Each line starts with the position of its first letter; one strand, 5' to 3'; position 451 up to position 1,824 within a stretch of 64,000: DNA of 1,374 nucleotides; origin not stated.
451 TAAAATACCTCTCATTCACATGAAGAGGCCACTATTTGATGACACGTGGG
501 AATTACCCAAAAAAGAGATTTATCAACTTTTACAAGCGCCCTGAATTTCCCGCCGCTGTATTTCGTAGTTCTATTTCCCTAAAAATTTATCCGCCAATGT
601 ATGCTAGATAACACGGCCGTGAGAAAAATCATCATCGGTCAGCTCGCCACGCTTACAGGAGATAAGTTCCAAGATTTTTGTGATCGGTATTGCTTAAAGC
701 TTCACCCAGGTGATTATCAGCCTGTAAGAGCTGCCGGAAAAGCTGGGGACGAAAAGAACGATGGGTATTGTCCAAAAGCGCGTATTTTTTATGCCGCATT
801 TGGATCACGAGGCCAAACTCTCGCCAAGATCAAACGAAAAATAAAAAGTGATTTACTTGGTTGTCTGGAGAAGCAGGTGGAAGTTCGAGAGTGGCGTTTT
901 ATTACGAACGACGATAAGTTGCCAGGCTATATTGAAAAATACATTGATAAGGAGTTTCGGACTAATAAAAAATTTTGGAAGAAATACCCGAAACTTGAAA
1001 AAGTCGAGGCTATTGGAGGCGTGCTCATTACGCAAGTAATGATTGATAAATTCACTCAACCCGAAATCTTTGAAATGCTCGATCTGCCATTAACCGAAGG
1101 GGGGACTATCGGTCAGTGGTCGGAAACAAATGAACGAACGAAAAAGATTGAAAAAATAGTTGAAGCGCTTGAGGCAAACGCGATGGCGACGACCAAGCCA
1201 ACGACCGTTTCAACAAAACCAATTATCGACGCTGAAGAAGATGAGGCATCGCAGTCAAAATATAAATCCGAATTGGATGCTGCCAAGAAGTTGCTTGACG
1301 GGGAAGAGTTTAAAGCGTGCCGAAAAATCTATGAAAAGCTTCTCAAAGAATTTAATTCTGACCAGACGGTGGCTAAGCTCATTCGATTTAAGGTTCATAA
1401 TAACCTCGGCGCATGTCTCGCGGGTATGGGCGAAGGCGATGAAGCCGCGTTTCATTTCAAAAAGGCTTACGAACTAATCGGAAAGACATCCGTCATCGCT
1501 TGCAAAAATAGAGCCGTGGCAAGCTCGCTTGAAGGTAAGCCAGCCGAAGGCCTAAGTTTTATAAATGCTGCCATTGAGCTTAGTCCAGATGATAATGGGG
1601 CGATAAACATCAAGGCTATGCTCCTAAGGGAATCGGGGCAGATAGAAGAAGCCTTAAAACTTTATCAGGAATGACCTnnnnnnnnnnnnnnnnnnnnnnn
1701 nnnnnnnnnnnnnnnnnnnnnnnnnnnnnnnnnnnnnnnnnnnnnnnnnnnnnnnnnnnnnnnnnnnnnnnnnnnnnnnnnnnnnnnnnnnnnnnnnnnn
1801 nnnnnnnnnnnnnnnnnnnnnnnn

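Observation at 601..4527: A two-gene TPR operon (357 aa plus 949 aa) next to the element's repressor is a candidate novel defence or abortive-infection cargo module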

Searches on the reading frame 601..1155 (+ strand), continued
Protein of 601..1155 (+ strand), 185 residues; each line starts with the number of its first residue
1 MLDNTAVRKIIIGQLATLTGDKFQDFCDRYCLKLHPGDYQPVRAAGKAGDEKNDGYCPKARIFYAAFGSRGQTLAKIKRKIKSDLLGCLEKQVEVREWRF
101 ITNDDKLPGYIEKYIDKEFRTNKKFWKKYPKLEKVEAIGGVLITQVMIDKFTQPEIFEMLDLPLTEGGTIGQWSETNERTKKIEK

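Call 82: search_protein_families(library=pfam, alignment_id=A5, max_evalue=1)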
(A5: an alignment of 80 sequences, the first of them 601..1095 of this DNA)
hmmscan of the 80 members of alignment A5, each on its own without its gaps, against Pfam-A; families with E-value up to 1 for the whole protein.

A. member 1, window:601-1095:+ (165 aa): 1 family
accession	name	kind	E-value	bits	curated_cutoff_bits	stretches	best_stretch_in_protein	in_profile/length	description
PF10899.13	AbiGi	-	0.055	13.9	22.4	1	96-133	133-168/185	Putative abortive phage resistance protein AbiGi, antitoxin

B. families by the number of members that match (of 80 scanned): 64 families (the first 25 are shown)
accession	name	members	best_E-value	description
PF20275.3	CTD10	38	7.2e-21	C-terminal domain 10 of the ABC-three component (ABC-3C) systems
PF20277.3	CTD11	10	8.7e-08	C-terminal domain 11 of the ABC-three component (ABC-3C) systems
PF07719.23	TPR_2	2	1.1e-10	Tetratricopeptide repeat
PF00515.34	TPR_1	2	8.7e-10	Tetratricopeptide repeat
PF13424.12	TPR_12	2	3.3e-06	Tetratricopeptide repeat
PF13428.12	TPR_14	2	6.4e-06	Tetratricopeptide repeat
PF13432.12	TPR_16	2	3.1e-05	Tetratricopeptide repeat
PF14559.12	TPR_19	2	0.00023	Tetratricopeptide repeat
PF13374.12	TPR_10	2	0.0011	Tetratricopeptide repeat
PF13181.12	TPR_8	2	0.0014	Tetratricopeptide repeat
PF13176.12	TPR_7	2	0.0015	Tetratricopeptide repeat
PF12098.13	DUF3574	2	0.012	Protein of unknown function (DUF3574)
PF17035.10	BET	2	0.083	Bromodomain extra-terminal - transcription regulation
PF15038.11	Jiraiya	1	4e-05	Jiraiya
PF13174.12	TPR_6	1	0.00011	Tetratricopeptide repeat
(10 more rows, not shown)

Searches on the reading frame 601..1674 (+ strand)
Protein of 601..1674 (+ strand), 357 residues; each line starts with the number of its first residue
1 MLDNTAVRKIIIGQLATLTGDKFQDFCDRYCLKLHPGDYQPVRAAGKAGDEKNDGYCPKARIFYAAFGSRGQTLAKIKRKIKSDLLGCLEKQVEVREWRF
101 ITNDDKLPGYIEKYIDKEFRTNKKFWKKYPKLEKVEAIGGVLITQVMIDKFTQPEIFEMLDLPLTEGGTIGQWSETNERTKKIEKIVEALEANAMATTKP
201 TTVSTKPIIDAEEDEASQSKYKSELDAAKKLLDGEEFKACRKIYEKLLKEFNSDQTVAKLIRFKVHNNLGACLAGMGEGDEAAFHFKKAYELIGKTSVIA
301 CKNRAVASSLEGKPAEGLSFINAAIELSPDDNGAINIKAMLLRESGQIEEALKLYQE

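Call 3: search_protein_families(library=pfam, proteins=[window:601-1674:+], max_evalue=0.1)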
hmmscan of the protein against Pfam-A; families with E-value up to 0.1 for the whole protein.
window:601-1674:+ (357 aa): 10 families
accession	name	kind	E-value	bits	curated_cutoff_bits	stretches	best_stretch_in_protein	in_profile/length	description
PF00515.34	TPR_1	-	5e-11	42.4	27.8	1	264-292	2-30/34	Tetratricopeptide repeat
PF07719.23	TPR_2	-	9.8e-11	41.4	27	1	264-292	2-30/34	Tetratricopeptide repeat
PF13424.12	TPR_12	-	6.7e-06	26.6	30.1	1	237-292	19-74/77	Tetratricopeptide repeat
PF13428.12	TPR_14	-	1.1e-05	26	23.5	0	338-357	7-26/44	Tetratricopeptide repeat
PF14559.12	TPR_19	-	0.00018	22.2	25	1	311-356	4-49/68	Tetratricopeptide repeat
PF13181.12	TPR_8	-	0.00056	20.3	25.7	0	264-292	2-30/34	Tetratricopeptide repeat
PF13431.12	TPR_17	-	0.0037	17.9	24.4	0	322-352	3-33/34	Tetratricopeptide repeat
PF13374.12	TPR_10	-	0.011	16.2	27.5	0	339-357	9-27/42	Tetratricopeptide repeat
PF08985.17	DP-EP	-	0.012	16.5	25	1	279-341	13-74/120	DP-EP family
PF13432.12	TPR_16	-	0.07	14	32.7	0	312-357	11-56/65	Tetratricopeptide repeat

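Call 4: search_protein_families(library=padloc, proteins=[window:601-1674:+], max_evalue=0.1)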
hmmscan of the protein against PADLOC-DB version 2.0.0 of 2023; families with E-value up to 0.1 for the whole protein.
window:601-1674:+ (357 aa): 1 family
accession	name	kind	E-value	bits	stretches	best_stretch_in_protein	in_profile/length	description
PDLC03852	LmuA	-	9.3e-05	20.5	1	13-129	13-136/336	-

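Call 5: search_protein_families(library=ncbifam, proteins=[window:601-1674:+], max_evalue=0.1)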
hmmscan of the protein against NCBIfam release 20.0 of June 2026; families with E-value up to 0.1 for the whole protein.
window:601-1674:+ (357 aa): 6 families
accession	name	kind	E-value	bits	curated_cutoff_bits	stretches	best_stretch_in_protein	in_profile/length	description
TIGR02917.1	PEP_TPR_lipo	equivalog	7.5e-05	20.8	312.2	1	244-356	106-217/899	XrtA/PEP-CTERM system TPR-repeat protein PrsT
TIGR02521.1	type_IV_pilW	equivalog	0.00092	18.8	154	1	264-356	100-193/234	type IV pilus biogenesis/stability protein PilW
NF047558.1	TPR_END_plus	domain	0.0016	18.4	32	0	303-330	4-31/56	TPR end-of-group domain-containing protein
NF040959.1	MamA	equivalog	0.0016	17.9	200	0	263-292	173-202/204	magnetosome protein MamA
NF033758.1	gliding_GltE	equivalog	0.02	13.9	225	1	201-354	27-176/411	adventurous gliding motility TPR repeat lipoprotein GltE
TIGR02552.1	LcrH_SycD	equivalog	0.089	12.5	104.8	0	261-335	50-125/136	SycD/LcrH family type III secretion system chaperone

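Call 9: search_protein_families(library=phrogs, proteins=[window:601-1674:+], max_evalue=0.001)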
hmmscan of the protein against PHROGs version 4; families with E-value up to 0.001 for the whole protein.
window:601-1674:+ (357 aa): 0 families

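Call 24: find_homologous_proteins(query=window:601-1671:+, max_evalue=0.001)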
Query window:601-1671:+ (357 aa): 86 proteins with E <= 0.001 among 5027 candidates.
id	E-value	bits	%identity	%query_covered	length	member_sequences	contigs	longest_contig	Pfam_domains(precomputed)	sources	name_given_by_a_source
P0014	6.9e-235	796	100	100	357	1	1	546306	PF00515.35,PF13424.13,PF13428.13,PF07719.24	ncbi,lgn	-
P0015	3.3e-158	544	68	100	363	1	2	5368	PF00515.35,PF13424.13,PF13428.13,PF07719.24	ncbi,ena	-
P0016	2.0e-46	177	45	55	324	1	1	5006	PF00515.35,PF13424.13,PF07719.24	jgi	-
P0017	8.0e-45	172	51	51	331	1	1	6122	PF00515.35,PF07719.24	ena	-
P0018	6.0e-43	165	48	50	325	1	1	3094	PF00515.35,PF13424.13,PF13432.13,PF13428.13,PF13181.13,PF07719.24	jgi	-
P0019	2.0e-40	157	45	55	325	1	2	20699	-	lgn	-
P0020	2.0e-37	147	58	34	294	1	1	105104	-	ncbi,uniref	ncbi:hypothetical protein [Streptomyces uncialis]|uniref:hypothetical protein n=1 Tax=Streptomyces u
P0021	2.9e-37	147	58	33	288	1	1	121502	-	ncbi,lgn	ncbi:hypothetical protein [Streptomyces sp. NPDC002611]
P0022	3.7e-37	146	58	33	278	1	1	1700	-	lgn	-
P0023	4.7e-37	146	47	45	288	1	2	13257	-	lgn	-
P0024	5.0e-37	146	54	34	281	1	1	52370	-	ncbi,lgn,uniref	ncbi:hypothetical protein [Streptomyces griseoflavus]|uniref:hypothetical protein n=1 Tax=Streptomyc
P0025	6.7e-37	145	58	33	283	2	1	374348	-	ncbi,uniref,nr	ncbi:hypothetical protein PO587_27320 [Streptomyces gilvifuscus]|uniref:Uncharacterized protein n=1 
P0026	1.0e-36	145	57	33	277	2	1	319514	-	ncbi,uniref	ncbi:hypothetical protein [Streptomyces sp. NPDC059893]|uniref:hypothetical protein n=1 Tax=Streptom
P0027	1.4e-36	144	57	33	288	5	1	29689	-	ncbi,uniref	ncbi:hypothetical protein [Streptomyces griseorubiginosus]|uniref:hypothetical protein n=1 Tax=Strep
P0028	1.4e-36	144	59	33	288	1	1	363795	-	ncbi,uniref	ncbi:hypothetical protein [Streptomyces sp. NPDC058466]|uniref:hypothetical protein n=1 Tax=Streptom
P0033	2.8e-36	143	45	47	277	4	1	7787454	-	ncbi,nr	ncbi:hypothetical protein OOK52_18870 [Streptomyces sp. NBC_01565]|nr:hypothetical protein [Streptom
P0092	1.3e-32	131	53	33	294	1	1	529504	-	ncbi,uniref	ncbi:hypothetical protein ABUW04_18005 [Streptacidiphilus sp. N1-10]|uniref:AbiJ-NTD3 domain-contain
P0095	2.1e-30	124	50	33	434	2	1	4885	-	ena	-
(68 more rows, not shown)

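Call 26: search_protein_families(library=pfam, proteins=[P0020, P0092, P0095, P0033, P0015, P0016, P0017, P0019], max_evalue=0.05)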
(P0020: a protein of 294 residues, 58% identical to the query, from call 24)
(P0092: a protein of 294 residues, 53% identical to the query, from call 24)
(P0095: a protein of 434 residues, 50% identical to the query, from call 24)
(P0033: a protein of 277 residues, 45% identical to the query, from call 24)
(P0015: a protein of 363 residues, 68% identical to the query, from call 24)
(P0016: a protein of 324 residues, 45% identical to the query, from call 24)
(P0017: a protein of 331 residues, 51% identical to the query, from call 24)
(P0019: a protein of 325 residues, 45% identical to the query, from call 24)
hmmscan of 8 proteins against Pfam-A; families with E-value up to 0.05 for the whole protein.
P0020 (294 aa): 0 families

P0092 (294 aa): 0 families

P0095 (434 aa): 1 family
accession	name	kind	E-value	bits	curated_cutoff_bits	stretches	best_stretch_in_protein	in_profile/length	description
PF03871.20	RNA_pol_Rpb5_N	-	0.025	15.7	27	0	364-396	11-43/89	RNA polymerase Rpb5, N-terminal domain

P0033 (277 aa): 0 families

P0015 (363 aa): 9 families
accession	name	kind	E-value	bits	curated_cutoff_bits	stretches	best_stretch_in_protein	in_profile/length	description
PF07719.23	TPR_2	-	1.1e-10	41.2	27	0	270-298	2-30/34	Tetratricopeptide repeat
PF00515.34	TPR_1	-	8.7e-10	38.4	27.8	1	270-298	2-30/34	Tetratricopeptide repeat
PF13424.12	TPR_12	-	3.3e-06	27.6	30.1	1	233-298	9-74/77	Tetratricopeptide repeat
PF13428.12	TPR_14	-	6.4e-06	26.8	23.5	0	344-363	7-26/44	Tetratricopeptide repeat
PF13432.12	TPR_16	-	3.1e-05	24.8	32.7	0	232-297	2-59/65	Tetratricopeptide repeat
PF13431.12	TPR_17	-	0.001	19.6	24.4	0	328-358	3-33/34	Tetratricopeptide repeat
PF13374.12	TPR_10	-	0.0011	19.3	27.5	0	345-363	9-27/42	Tetratricopeptide repeat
PF13181.12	TPR_8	-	0.0014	19.1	25.7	0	270-298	2-30/34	Tetratricopeptide repeat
PF13176.12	TPR_7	-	0.013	16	27.9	0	345-363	6-24/36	Tetratricopeptide repeat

P0016 (324 aa): 10 families
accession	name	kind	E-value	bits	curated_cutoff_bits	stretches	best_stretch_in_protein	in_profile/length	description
PF07719.23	TPR_2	-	4.5e-08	33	27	0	225-250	2-27/34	Tetratricopeptide repeat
PF00515.34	TPR_1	-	3.8e-06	26.9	27.8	0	225-250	2-27/34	Tetratricopeptide repeat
PF13424.12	TPR_12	-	7.8e-06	26.4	30.1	1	189-253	10-74/77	Tetratricopeptide repeat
PF13181.12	TPR_8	-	4.2e-05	23.8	25.7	0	225-248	2-25/34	Tetratricopeptide repeat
PF14559.12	TPR_19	-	0.00014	22.5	25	0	192-243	1-44/68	Tetratricopeptide repeat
PF13432.12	TPR_16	-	0.00035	21.4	32.7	0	281-317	19-55/65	Tetratricopeptide repeat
PF13431.12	TPR_17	-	0.00048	20.6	24.4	0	283-314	3-34/34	Tetratricopeptide repeat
PF12569.14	NatA_aux_su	-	0.0025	17.3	33.3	1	279-316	212-249/515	N-terminal acetyltransferase A, auxiliary subunit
PF13428.12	TPR_14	-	0.0048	17.9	23.5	0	189-215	8-34/44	Tetratricopeptide repeat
PF13174.12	TPR_6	-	0.016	16.2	26.3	0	230-248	6-24/33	Tetratricopeptide repeat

P0017 (331 aa): 7 families
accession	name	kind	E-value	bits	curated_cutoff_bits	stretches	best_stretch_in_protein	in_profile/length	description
PF00515.34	TPR_1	-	3.3e-07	30.3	27.8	1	267-298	3-34/34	Tetratricopeptide repeat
PF07719.23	TPR_2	-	1.3e-05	25.4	27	0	267-298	3-34/34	Tetratricopeptide repeat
PF13181.12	TPR_8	-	3.1e-05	24.2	25.7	0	272-297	8-33/34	Tetratricopeptide repeat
PF13428.12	TPR_14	-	0.00017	22.4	23.5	0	195-222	8-35/44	Tetratricopeptide repeat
PF13432.12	TPR_16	-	0.0054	17.6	32.7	0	270-298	36-64/65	Tetratricopeptide repeat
PF13424.12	TPR_12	-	0.031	14.9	30.1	0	195-259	10-74/77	Tetratricopeptide repeat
PF14559.12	TPR_19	-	0.04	14.7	25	0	198-232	1-36/68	Tetratricopeptide repeat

P0019 (325 aa): 7 families
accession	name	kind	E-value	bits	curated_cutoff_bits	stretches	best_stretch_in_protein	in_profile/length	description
PF07719.23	TPR_2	-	0.0004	20.7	27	0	228-254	2-28/34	Tetratricopeptide repeat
PF14559.12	TPR_19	-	0.001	19.8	25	0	282-319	11-48/68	Tetratricopeptide repeat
PF13181.12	TPR_8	-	0.014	15.9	25.7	0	192-213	8-29/34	Tetratricopeptide repeat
PF00515.34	TPR_1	-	0.016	15.4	27.8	0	228-252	2-26/34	Tetratricopeptide repeat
PF13424.12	TPR_12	-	0.017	15.8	30.1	0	194-256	12-74/77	Tetratricopeptide repeat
PF13431.12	TPR_17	-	0.021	15.5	24.4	0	286-314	3-31/34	Tetratricopeptide repeat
PF13428.12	TPR_14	-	0.037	15.1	23.5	0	302-320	7-25/44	Tetratricopeptide repeat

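Call 31: find_encoding_contigs(protein=P0015, flank=10000, max_places=3)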
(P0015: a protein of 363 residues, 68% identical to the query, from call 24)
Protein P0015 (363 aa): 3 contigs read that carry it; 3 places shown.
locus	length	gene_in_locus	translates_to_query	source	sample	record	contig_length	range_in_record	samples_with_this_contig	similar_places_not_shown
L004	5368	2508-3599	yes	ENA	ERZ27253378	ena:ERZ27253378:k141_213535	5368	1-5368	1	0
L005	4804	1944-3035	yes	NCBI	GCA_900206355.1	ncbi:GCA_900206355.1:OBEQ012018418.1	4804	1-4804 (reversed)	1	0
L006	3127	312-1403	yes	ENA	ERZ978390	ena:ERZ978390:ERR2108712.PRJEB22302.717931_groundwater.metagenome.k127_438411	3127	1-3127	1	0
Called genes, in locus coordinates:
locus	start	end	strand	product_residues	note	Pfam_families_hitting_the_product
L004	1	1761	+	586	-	?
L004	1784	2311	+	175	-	PF20385:DUF6680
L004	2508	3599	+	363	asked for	PF00515:TPR_1 (faint), PF13428:TPR_14 (faint), PF13424:TPR_12 (faint), PF07719:TPR_2 (faint)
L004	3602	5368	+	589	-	?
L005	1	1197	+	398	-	?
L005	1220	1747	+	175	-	PF20385:DUF6680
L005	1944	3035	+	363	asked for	PF00515:TPR_1 (faint), PF13428:TPR_14 (faint), PF13424:TPR_12 (faint), PF07719:TPR_2 (faint)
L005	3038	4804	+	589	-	?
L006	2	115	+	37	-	?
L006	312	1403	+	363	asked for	PF00515:TPR_1 (faint), PF13428:TPR_14 (faint), PF13424:TPR_12 (faint), PF07719:TPR_2 (faint)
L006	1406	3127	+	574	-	?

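Call 47: predict_structure(alignment_id=A3)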
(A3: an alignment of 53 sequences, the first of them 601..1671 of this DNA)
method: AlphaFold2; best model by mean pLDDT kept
length: 357 residues; sequences in the alignment: 53
mean_pLDDT: 89.0   pTM: 0.57
mean pLDDT of the five models: 89.0, 88.0, 87.3, 87.1, 84.9
residues with pLDDT >= 90: 281; 70-90: 32; 50-70: 22; < 50: 22
segments of 3 or more residues with pLDDT < 50: 171-178, 195-205
pLDDT, mean of each block of 10 residues (from residue 1): 91 94 97 98 81 95 96 94 97 97 89 97 98 97 97 96 69 46 69 50 46 71 94 93 97 93 97 95 98 96 98 98 96 96 97 91
secondary structure, 60 per line:
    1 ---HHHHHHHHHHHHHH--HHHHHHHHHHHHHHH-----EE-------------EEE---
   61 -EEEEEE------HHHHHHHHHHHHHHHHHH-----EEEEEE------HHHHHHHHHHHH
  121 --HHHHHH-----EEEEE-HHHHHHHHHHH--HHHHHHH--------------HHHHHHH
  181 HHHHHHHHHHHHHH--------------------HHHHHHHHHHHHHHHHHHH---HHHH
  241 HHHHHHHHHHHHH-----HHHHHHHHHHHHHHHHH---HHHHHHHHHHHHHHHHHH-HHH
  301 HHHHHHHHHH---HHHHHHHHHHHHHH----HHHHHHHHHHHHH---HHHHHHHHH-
elements in order: H4-17 H20-34 E55-57 E62-67 H74-91 E97-102 H109-120 H123-128 E134-138 H140-150 H153-159 H174-194 H215-233 H237-253 H259-275 H279-296 H298-310 H314-327 H332-344 H348-356
